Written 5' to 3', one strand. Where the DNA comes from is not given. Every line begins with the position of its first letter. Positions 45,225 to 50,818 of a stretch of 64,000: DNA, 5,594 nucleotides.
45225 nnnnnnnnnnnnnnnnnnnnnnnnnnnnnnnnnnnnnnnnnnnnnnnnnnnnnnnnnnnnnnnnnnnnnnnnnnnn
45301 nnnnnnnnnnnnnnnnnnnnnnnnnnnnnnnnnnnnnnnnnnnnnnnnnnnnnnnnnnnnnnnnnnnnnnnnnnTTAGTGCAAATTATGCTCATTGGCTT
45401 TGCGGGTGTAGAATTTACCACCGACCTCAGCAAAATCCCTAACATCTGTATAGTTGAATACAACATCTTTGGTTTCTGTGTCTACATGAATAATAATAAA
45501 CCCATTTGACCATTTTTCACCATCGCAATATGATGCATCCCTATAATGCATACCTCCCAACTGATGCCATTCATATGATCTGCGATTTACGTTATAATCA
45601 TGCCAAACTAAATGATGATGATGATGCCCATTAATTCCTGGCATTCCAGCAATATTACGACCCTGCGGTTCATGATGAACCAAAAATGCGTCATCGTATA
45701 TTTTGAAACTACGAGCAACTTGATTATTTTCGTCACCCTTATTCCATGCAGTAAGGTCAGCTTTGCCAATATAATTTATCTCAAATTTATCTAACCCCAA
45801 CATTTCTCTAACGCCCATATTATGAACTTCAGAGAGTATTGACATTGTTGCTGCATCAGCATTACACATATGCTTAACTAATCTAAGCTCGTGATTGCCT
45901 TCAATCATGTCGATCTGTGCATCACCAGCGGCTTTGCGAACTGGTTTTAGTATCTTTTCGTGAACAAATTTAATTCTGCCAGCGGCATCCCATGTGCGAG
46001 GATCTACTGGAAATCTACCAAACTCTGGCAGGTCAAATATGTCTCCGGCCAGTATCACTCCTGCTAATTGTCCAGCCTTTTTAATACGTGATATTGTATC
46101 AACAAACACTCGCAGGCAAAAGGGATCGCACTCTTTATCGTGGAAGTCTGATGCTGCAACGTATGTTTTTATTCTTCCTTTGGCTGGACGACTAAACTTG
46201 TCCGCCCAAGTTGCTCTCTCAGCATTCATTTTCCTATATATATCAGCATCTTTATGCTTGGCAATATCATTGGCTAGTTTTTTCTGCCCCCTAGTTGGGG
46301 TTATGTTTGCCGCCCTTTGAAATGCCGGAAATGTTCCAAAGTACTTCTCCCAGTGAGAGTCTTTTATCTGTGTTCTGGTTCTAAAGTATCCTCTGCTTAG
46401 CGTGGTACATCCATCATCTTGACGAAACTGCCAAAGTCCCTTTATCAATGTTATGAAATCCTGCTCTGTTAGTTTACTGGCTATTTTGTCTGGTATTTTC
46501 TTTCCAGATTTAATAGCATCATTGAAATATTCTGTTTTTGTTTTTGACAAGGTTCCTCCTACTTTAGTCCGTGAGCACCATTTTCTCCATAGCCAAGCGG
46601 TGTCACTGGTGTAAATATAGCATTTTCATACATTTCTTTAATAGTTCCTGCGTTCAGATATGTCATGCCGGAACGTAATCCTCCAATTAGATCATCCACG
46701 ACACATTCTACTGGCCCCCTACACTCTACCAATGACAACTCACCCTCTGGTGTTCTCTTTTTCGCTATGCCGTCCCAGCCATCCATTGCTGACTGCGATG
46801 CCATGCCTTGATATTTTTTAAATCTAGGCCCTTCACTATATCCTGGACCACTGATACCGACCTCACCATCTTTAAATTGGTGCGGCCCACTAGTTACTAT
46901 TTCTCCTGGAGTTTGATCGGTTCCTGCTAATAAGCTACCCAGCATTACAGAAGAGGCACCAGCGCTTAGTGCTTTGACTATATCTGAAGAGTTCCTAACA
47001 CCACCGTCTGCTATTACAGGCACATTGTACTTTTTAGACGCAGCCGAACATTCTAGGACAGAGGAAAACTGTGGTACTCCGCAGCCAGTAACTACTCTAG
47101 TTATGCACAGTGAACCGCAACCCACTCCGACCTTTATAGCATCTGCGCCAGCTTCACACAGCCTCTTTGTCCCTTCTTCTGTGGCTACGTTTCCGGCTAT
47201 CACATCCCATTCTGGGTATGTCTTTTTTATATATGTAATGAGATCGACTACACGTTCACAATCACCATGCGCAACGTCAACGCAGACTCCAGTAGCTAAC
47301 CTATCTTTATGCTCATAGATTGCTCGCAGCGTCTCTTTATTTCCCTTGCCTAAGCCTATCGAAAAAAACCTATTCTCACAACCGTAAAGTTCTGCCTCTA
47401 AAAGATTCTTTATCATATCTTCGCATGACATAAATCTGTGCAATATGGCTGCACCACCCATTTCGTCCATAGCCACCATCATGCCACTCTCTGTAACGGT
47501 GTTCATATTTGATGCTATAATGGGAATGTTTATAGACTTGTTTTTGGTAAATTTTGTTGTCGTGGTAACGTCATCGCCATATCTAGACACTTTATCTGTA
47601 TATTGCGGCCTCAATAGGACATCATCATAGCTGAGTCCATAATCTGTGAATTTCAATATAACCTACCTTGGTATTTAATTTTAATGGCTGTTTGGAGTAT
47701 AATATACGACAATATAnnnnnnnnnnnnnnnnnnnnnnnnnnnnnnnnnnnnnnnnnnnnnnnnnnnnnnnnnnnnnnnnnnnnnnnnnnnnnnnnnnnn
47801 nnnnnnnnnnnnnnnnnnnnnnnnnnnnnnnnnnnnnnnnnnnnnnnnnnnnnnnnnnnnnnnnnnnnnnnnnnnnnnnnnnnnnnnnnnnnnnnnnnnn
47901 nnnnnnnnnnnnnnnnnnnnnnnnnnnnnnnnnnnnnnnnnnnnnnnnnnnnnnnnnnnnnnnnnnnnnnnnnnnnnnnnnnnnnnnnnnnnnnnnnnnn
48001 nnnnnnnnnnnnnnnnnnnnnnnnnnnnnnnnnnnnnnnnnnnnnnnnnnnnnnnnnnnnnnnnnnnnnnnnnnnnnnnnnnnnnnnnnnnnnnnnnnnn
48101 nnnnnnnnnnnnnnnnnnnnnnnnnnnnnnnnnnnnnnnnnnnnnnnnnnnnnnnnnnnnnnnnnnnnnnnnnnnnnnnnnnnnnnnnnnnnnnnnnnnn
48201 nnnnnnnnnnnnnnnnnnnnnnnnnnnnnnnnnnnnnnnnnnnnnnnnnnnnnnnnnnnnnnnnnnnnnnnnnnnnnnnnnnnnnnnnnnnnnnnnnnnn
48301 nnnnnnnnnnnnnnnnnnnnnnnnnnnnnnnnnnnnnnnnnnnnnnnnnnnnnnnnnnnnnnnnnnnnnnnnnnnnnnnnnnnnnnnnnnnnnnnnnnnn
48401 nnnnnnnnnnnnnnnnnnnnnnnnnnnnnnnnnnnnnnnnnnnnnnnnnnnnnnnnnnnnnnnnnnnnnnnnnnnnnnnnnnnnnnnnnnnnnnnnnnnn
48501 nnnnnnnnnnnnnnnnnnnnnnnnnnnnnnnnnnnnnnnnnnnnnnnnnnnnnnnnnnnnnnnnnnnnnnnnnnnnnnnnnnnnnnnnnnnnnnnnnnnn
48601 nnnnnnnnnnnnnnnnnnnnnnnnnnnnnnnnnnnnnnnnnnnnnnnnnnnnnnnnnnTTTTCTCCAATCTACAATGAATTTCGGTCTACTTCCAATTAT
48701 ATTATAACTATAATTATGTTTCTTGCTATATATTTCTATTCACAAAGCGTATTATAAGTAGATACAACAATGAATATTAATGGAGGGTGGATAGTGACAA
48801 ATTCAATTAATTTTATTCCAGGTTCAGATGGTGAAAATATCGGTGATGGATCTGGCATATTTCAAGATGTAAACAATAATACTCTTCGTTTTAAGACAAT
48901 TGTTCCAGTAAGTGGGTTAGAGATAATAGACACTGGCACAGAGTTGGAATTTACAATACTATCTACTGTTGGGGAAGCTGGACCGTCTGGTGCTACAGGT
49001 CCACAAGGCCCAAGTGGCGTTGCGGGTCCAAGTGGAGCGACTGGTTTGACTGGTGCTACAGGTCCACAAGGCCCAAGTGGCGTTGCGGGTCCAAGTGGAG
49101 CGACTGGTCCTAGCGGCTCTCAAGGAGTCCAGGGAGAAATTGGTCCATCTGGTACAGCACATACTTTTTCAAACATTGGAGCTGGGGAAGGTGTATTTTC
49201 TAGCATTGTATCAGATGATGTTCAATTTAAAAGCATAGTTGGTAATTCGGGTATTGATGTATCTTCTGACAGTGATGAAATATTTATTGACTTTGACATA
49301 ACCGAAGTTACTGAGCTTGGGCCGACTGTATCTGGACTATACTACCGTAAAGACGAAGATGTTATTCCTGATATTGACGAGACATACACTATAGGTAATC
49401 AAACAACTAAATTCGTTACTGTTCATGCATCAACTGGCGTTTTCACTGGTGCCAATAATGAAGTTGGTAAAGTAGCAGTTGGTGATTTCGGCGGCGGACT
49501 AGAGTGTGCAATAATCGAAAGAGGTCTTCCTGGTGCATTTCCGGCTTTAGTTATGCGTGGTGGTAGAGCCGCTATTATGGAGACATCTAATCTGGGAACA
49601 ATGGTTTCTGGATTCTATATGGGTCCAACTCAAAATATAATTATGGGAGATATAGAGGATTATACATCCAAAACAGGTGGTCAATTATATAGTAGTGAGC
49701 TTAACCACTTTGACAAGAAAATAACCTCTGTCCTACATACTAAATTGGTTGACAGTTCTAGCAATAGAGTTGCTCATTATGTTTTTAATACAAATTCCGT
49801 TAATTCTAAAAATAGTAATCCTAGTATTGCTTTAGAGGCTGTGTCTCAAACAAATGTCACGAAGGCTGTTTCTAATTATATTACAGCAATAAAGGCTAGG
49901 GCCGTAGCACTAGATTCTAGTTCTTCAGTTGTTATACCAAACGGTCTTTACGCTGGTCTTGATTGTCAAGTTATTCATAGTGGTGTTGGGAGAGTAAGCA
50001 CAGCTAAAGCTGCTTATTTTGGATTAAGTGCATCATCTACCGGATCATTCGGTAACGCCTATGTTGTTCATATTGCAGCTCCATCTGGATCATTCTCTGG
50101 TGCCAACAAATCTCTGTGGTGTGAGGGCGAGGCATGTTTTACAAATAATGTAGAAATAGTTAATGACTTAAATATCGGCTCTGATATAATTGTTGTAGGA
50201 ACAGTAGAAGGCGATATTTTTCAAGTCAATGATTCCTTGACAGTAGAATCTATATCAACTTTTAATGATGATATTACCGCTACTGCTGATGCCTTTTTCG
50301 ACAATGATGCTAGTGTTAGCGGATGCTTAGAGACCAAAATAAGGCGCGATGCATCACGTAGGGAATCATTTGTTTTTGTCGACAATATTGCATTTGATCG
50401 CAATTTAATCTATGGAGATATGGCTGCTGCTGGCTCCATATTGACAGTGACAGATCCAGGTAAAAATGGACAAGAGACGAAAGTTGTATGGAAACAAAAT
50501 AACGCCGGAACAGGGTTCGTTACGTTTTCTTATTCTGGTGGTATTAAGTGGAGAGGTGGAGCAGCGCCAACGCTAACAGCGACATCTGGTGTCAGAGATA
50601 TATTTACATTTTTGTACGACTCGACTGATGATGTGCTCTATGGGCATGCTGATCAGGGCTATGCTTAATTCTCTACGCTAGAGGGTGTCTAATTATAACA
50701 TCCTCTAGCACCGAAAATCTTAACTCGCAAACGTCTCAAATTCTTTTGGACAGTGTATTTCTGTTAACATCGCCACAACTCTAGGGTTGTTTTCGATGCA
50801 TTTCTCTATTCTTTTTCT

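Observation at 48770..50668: Opposite-strand collagen-like fibre gene with a perfect 63-nt tandem duplication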

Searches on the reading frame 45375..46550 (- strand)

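Call 8: search_protein_families(library=pfam, proteins=[window:45375-46550:-], max_evalue=0.01)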
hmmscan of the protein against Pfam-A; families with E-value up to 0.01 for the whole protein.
window:45375-46550:- (391 aa): 0 families

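Call 43: search_protein_families(library=phrogs, proteins=[window:45375-46550:-], max_evalue=0.001)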
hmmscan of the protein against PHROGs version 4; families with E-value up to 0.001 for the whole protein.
window:45375-46550:- (391 aa): 2 families
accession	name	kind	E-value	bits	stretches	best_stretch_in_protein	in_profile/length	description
phrog_20266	-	other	1.3e-77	262.5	1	49-386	81-449/450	metallo-phosphoesterase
phrog_221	-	other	1.9e-10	41.5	1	103-262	86-241/367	metallo-phosphoesterase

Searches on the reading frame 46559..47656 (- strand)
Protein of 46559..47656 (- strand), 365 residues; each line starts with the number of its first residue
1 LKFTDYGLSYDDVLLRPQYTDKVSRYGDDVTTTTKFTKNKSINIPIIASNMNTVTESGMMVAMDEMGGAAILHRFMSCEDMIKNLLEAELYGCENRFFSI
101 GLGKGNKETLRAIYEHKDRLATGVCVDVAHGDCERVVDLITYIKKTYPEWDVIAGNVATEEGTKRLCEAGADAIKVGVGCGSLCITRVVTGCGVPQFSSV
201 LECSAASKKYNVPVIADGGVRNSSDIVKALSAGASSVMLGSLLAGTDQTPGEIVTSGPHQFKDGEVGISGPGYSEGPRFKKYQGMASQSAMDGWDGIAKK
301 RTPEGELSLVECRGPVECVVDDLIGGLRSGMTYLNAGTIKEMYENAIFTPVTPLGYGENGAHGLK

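Call 8: search_protein_families(library=pfam, proteins=[window:46559-47656:-], max_evalue=0.01)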
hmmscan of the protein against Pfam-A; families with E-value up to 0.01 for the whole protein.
window:46559-47656:- (365 aa): 8 families
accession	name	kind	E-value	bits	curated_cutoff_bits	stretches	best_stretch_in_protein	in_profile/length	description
PF00478.31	IMPDH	-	6.7e-95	318.4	25.6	1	7-362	1-345/345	IMP dehydrogenase / GMP reductase domain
PF01070.24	FMN_dh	-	5.8e-10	39.2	24.9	1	156-241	225-303/350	FMN-dependent dehydrogenase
PF03060.21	NMO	-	5.7e-06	26.4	28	1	159-250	145-232/331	Nitronate monooxygenase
PF00977.27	His_biosynth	-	5.1e-05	23.2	23.6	1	204-243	183-222/228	Histidine biosynthesis protein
PF05690.20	ThiG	-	0.0003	20.7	23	1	206-247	170-211/247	Thiazole biosynthesis protein ThiG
PF01180.27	DHO_dh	-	0.00087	19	27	1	209-243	238-272/291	Dihydroorotate dehydrogenase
PF04309.18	G3P_antiterm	-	0.0018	18.2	27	0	205-237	133-165/173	Glycerol-3-phosphate responsive antiterminator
PF01645.23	Glu_synthase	-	0.002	17.8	20.4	1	166-241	224-305/369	Conserved region in glutamate synthase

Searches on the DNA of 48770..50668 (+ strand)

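Call 7: search_dna_similar(query=window:48770-50668:+, collection=phages, mode=near, max_rows=30)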
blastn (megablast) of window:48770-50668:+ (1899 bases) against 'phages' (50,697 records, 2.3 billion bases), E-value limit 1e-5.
No match.
